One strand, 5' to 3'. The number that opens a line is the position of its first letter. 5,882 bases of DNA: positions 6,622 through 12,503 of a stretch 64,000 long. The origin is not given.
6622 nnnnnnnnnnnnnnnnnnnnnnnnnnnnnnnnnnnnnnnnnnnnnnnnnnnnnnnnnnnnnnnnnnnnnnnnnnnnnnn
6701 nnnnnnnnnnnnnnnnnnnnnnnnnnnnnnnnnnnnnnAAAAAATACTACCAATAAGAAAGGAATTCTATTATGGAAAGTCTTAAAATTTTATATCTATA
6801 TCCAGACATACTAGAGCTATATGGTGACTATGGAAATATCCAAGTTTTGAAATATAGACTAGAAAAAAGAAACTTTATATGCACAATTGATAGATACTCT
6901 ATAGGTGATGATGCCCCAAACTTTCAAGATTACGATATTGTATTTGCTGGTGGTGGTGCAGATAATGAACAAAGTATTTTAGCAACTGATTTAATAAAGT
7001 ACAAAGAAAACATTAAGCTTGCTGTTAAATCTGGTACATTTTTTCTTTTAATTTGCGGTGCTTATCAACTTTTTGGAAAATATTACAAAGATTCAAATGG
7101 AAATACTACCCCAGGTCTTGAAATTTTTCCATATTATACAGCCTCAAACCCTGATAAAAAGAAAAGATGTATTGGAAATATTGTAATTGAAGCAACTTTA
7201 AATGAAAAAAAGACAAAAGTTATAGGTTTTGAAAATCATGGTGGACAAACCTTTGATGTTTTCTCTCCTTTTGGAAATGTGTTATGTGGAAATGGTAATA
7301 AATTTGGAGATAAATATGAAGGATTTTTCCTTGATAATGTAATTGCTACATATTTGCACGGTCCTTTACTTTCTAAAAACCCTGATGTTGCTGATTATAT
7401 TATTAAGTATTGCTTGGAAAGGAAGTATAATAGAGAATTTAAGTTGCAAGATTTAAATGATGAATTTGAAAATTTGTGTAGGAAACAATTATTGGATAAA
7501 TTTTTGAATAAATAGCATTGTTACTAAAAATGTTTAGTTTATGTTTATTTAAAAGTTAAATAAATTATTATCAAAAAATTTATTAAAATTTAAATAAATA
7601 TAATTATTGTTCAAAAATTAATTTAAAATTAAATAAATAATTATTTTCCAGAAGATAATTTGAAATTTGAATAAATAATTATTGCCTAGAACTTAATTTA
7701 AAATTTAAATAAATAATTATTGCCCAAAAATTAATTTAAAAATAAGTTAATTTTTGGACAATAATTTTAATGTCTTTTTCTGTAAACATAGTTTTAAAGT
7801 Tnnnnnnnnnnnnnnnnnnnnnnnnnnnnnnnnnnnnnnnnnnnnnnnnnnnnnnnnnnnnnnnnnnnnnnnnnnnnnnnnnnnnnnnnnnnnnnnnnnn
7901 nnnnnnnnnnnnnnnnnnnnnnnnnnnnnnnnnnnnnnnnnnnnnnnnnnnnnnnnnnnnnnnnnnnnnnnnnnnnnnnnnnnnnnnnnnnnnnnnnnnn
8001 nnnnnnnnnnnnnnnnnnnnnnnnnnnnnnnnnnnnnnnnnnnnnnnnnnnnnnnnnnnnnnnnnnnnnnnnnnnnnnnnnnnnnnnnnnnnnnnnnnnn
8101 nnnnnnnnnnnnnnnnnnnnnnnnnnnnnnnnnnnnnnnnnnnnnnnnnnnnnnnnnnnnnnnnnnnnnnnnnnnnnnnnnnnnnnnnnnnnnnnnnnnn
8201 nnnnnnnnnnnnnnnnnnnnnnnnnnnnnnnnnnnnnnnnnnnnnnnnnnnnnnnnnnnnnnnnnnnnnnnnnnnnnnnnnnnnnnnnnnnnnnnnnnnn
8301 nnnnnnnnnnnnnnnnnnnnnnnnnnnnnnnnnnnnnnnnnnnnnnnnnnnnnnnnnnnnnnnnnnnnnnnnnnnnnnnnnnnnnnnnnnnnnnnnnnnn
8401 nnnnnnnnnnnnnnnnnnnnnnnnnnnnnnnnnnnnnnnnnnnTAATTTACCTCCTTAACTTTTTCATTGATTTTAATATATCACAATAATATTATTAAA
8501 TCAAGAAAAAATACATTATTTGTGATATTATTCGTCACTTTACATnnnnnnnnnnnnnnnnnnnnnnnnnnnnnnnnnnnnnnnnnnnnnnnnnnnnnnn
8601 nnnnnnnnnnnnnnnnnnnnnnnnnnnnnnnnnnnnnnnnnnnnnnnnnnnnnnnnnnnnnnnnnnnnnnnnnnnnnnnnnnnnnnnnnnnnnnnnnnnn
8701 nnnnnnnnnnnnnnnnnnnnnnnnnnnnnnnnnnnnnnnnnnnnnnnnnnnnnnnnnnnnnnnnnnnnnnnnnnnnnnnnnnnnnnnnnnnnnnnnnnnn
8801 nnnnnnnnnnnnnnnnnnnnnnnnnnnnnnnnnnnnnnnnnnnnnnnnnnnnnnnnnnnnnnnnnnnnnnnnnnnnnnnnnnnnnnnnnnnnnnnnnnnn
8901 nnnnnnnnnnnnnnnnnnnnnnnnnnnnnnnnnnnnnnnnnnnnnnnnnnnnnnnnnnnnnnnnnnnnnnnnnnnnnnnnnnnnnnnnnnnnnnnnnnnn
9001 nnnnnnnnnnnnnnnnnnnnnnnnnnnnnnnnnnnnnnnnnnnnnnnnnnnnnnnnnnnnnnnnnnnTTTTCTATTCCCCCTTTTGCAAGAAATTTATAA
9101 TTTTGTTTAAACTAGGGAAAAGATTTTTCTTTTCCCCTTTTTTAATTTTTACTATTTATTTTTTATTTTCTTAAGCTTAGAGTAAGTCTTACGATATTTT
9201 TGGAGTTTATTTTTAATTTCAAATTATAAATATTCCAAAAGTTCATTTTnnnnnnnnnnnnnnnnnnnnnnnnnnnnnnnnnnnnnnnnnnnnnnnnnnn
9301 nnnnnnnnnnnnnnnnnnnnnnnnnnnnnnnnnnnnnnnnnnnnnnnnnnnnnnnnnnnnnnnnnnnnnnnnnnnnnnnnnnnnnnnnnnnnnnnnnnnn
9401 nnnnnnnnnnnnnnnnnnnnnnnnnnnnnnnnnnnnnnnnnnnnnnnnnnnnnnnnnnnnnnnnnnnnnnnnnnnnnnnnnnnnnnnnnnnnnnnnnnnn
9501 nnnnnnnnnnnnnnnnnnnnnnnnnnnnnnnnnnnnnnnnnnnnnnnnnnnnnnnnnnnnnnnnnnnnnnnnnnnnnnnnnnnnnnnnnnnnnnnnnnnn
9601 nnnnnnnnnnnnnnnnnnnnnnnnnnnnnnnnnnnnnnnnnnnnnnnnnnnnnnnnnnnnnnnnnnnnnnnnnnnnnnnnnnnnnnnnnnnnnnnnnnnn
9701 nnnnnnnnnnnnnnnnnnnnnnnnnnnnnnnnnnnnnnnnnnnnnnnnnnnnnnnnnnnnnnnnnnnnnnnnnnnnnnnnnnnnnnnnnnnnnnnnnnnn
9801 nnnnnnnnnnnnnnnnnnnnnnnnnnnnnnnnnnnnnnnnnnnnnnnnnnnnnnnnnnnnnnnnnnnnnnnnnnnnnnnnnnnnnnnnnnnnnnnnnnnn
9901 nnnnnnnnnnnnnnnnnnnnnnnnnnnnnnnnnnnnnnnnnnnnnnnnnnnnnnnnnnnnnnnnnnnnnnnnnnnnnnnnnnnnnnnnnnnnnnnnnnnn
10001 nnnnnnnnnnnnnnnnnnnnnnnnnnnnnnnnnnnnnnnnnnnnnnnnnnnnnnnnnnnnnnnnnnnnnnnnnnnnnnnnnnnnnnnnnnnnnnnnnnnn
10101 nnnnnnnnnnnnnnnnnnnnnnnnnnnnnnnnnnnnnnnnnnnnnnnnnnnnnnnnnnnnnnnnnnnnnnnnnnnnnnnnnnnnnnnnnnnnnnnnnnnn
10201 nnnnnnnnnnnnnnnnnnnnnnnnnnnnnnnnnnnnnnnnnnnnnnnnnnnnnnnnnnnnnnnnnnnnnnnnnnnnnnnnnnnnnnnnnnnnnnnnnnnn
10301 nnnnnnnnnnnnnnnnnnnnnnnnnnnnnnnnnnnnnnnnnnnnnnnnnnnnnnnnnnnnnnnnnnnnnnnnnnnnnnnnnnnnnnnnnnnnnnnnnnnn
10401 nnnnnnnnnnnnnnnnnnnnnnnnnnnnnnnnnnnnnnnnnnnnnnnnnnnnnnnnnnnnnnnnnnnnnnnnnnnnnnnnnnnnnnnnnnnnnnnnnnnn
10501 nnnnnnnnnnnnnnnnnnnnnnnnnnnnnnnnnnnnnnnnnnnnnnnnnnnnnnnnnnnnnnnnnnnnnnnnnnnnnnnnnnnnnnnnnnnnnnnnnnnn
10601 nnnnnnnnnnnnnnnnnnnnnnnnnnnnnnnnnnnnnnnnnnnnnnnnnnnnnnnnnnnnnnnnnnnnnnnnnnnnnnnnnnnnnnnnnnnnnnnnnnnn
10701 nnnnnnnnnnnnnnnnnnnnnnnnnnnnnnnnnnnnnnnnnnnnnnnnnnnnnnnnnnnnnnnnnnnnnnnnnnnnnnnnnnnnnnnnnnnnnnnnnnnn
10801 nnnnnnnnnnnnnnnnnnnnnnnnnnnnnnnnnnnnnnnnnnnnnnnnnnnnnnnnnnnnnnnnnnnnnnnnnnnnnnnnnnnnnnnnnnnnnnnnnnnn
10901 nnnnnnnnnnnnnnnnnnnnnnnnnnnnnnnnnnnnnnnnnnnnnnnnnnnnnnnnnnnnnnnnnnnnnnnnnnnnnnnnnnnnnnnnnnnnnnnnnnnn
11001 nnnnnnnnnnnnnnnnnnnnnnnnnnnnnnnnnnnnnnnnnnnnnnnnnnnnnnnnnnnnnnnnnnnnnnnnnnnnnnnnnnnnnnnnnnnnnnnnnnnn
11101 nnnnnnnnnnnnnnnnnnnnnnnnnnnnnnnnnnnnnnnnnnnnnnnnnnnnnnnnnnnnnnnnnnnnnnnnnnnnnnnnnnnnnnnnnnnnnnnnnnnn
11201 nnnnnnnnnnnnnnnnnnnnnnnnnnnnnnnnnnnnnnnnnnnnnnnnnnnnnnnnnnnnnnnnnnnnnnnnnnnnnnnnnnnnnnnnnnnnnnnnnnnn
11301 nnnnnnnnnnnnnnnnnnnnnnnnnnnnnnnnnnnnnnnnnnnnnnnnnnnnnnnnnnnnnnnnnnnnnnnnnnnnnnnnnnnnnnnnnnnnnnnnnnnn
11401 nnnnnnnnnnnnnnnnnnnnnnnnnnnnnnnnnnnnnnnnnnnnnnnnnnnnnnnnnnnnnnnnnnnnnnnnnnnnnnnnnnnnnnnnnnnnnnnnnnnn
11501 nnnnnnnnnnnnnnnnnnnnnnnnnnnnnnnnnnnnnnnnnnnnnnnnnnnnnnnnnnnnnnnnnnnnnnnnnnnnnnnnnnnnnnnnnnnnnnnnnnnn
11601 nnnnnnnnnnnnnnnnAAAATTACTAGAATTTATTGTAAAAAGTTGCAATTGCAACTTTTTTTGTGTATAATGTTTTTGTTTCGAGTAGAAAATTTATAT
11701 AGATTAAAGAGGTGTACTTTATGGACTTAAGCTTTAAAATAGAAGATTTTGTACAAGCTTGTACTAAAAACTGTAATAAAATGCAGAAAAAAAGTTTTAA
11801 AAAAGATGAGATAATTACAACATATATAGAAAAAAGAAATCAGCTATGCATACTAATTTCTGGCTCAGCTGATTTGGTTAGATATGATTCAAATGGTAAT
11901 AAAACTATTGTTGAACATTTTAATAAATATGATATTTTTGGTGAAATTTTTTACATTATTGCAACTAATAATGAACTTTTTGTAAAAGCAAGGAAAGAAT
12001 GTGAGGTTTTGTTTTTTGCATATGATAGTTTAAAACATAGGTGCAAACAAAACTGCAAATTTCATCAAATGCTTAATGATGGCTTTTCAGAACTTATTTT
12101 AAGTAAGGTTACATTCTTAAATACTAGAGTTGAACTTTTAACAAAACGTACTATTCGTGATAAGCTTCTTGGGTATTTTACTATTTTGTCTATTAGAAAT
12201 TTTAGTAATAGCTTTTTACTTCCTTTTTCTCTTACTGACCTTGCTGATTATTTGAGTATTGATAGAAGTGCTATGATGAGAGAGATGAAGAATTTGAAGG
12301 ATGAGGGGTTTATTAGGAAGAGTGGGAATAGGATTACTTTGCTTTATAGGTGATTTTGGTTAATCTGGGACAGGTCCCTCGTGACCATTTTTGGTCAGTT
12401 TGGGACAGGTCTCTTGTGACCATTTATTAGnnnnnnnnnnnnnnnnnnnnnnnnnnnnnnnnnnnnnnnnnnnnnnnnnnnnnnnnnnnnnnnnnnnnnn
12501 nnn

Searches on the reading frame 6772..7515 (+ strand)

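Call 14: search_protein_families(library=pfam, proteins=[window:6772-7515:+], max_evalue=0.001)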
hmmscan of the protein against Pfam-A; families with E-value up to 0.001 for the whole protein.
window:6772-7515:+ (247 aa): 1 family
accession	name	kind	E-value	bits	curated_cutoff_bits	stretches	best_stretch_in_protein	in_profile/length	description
PF07685.20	GATase_3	-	7e-34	117.6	27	1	6-203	2-195/196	CobB/CobQ-like glutamine amidotransferase domain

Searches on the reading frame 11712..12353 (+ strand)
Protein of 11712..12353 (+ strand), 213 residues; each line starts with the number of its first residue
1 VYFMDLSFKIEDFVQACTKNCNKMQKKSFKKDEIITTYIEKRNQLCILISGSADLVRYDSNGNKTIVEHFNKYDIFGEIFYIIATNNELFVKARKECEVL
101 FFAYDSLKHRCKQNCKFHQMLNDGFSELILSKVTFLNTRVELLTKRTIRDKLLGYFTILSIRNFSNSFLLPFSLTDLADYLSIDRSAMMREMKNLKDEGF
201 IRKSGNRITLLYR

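Call 14: search_protein_families(library=pfam, proteins=[window:11712-12353:+], max_evalue=0.001)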
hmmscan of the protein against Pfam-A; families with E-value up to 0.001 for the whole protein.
window:11712-12353:+ (213 aa): 2 families
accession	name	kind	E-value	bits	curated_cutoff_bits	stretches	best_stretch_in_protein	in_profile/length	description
PF00027.35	cNMP_binding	-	1.6e-12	47.7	27.5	1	27-114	2-89/89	Cyclic nucleotide-binding domain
PF13545.12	HTH_Crp_2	-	1.3e-07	31.9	27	1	165-211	16-62/70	Crp-like helix-turn-helix domain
